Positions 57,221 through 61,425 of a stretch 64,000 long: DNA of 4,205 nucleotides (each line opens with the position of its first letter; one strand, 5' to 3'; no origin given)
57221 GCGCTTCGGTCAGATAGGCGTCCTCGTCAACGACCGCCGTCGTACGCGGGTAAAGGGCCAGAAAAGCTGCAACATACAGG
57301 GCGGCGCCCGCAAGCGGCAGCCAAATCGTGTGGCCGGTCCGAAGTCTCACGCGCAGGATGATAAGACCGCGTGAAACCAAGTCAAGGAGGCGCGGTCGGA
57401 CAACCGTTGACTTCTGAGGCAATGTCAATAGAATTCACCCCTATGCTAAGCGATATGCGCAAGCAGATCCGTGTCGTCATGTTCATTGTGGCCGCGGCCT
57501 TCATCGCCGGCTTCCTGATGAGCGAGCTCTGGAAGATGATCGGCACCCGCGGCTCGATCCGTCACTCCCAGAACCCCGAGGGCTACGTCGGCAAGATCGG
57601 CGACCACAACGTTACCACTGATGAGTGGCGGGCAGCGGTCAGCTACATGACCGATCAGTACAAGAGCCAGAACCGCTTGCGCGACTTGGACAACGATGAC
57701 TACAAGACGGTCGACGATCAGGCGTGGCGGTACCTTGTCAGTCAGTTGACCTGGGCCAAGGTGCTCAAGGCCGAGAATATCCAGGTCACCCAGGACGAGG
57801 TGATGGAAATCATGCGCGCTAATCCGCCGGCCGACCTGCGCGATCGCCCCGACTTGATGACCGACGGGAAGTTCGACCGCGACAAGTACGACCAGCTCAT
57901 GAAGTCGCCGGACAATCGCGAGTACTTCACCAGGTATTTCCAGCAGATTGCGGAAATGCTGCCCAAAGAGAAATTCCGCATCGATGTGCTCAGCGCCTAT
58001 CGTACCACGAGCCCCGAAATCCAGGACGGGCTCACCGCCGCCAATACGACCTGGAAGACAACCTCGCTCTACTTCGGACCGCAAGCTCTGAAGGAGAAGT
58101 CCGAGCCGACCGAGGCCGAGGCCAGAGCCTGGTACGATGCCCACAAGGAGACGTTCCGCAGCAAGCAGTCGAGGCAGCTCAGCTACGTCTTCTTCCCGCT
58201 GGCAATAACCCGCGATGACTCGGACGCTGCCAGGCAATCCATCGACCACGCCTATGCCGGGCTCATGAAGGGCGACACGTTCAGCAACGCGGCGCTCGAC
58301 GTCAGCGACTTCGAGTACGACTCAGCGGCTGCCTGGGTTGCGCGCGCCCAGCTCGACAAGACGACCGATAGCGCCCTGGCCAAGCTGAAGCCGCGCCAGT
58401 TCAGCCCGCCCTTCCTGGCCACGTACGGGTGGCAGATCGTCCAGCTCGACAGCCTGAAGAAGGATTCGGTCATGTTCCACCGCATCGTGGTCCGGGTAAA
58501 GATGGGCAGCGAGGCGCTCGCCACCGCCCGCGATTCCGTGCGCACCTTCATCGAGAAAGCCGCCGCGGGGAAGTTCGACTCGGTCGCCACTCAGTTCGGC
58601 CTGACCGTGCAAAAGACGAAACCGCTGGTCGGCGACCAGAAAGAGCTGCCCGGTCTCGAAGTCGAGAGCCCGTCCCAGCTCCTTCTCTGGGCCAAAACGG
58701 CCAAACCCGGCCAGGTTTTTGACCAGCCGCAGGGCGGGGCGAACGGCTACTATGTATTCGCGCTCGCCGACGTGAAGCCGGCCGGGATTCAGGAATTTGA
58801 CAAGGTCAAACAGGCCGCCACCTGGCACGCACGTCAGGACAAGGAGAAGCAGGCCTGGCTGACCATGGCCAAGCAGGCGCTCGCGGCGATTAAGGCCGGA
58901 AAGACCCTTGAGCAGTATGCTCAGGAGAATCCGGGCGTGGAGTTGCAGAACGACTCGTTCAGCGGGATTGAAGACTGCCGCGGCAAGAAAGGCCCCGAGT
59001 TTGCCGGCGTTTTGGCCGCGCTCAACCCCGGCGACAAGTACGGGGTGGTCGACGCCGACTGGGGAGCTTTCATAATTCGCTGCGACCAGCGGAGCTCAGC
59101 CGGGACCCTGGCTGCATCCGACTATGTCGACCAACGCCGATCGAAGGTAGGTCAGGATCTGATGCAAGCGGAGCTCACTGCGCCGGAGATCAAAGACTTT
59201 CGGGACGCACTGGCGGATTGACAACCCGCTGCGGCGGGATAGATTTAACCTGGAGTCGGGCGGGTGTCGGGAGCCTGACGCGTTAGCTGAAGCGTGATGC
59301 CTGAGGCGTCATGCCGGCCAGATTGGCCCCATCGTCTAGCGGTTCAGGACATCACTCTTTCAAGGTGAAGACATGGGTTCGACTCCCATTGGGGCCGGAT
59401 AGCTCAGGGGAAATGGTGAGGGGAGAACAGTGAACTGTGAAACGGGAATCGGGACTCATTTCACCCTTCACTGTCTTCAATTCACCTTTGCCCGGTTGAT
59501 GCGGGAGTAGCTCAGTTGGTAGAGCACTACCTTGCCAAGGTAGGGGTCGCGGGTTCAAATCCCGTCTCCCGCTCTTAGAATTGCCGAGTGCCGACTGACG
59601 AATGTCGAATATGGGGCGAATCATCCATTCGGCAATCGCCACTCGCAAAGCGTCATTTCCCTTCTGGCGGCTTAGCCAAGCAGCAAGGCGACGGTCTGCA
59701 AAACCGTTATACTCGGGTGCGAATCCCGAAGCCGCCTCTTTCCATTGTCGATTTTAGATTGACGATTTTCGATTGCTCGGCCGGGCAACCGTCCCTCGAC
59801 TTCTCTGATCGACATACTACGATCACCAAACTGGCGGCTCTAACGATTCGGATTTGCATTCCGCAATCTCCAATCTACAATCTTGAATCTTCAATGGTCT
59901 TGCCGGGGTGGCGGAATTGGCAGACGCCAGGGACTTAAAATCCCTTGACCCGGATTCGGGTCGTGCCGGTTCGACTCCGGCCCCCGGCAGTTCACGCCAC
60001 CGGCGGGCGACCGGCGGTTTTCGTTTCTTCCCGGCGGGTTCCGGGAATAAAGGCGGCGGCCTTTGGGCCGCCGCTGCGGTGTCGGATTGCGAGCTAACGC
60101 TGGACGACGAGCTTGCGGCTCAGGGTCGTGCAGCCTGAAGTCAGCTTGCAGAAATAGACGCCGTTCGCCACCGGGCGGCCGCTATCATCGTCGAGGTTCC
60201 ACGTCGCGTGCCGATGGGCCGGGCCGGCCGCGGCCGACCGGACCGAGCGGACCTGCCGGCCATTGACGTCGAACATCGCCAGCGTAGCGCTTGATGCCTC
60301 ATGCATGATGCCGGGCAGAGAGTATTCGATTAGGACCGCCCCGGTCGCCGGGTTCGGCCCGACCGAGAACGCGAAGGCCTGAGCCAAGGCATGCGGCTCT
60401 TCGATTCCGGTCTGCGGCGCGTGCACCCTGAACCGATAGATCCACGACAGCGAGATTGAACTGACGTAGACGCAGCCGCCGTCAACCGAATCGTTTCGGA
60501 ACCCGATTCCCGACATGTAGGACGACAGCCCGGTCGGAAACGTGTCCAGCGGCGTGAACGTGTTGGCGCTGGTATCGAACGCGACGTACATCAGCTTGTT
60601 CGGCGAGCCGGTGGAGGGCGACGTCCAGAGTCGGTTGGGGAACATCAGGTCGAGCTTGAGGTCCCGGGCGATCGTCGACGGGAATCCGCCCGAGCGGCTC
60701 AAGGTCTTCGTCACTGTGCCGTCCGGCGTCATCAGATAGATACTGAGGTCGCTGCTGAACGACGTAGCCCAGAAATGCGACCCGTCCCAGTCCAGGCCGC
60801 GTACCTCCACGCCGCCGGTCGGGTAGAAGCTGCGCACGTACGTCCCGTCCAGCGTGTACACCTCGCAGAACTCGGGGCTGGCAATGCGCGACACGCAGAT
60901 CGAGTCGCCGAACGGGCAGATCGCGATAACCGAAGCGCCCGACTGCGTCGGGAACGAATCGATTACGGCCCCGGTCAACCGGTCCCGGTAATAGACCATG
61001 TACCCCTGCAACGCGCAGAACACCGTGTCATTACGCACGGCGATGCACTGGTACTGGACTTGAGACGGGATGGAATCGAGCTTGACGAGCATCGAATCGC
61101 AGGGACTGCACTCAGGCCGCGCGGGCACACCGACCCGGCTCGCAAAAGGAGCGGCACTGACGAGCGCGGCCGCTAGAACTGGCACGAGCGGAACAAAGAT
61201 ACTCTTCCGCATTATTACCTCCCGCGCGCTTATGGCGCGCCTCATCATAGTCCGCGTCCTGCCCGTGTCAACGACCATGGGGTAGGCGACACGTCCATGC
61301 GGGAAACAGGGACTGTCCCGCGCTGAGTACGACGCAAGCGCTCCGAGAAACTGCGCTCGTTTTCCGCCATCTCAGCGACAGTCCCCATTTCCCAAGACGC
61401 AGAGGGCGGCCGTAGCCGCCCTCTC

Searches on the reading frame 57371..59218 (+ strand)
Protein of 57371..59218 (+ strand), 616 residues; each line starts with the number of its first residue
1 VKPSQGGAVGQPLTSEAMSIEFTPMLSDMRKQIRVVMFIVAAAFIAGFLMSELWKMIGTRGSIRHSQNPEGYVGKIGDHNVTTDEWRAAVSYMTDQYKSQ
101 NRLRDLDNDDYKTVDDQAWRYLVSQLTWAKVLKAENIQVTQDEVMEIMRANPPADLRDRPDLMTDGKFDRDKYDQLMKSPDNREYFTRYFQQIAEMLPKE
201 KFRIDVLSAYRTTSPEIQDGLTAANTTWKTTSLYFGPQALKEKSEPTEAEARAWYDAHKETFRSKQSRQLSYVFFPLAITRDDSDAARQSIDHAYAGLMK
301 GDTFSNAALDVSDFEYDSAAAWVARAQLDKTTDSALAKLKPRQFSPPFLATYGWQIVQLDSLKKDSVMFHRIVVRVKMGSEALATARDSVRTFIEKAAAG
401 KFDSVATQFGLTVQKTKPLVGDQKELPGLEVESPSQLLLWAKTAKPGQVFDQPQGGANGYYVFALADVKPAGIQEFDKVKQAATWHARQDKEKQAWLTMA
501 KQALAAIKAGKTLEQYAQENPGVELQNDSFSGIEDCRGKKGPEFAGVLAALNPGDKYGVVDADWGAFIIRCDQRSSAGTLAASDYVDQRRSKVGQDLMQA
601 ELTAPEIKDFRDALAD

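Call 19: search_protein_families(library=pfam, proteins=[window:57371-59218:+], max_evalue=0.001)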
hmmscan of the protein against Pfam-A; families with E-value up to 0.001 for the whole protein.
window:57371-59218:+ (616 aa): 5 families
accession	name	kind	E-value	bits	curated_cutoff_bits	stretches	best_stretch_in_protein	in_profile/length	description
PF13145.12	Rotamase_2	-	1.2e-25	91.1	27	2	246-366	1-112/121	PPIC-type PPIASE domain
PF13623.11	SurA_N_2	-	1.4e-19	70.8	28.5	1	26-176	1-144/145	SurA-like N-terminal domain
PF13624.11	SurA_N_3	-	1.4e-14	54.7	27.2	1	25-179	1-140/162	SurA-like N-terminal domain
PF00639.27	Rotamase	-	3.4e-13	50.8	21.7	1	280-360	11-96/97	PPIC-type PPIASE domain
PF13616.12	Rotamase_3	-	4.7e-06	27.6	22.5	0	264-359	12-112/116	PPIC-type PPIASE domain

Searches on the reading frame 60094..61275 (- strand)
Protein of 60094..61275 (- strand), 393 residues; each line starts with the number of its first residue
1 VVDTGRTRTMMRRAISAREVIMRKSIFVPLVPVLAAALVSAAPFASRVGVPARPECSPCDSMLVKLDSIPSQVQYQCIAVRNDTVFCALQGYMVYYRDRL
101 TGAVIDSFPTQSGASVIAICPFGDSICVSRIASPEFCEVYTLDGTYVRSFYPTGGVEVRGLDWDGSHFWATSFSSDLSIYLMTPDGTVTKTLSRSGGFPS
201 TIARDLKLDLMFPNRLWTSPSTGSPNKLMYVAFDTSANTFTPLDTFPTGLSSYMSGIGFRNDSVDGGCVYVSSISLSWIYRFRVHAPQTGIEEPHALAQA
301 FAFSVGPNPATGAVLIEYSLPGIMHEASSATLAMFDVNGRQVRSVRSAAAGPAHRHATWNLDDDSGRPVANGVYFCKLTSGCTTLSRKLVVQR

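Call 31: search_protein_families(library=pfam, proteins=[window:60094-61275:-], max_evalue=0.001)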
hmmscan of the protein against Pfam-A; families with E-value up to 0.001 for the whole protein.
window:60094-61275:- (393 aa): 1 family
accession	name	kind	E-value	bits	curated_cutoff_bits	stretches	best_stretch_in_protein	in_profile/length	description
PF18962.6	Por_Secre_tail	-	2.4e-05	25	27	1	307-391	3-75/75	Secretion system C-terminal sorting domain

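Call 45: search_protein_families(library=ncbifam, proteins=[window:60094-61275:-], max_evalue=0.01)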
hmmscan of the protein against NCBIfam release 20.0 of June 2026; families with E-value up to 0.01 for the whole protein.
window:60094-61275:- (393 aa): 2 families
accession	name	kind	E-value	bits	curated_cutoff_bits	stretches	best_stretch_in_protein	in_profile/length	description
TIGR04183.1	Por_Secre_tail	domain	5e-07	29.6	23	1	307-392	3-72/72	T9SS type A sorting domain-containing protein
NF033707.1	T9SS_sortase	equivalog_domain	0.0007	17.3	420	1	305-382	1001-1079/1095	type IX secretion system sortase PorU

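Call 90: find_encoding_contigs(protein=window:60094-61275:-, flank=10000, max_places=2)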
Protein window:60094-61275:- (393 aa): no gene with exactly this product is on record in the collection.
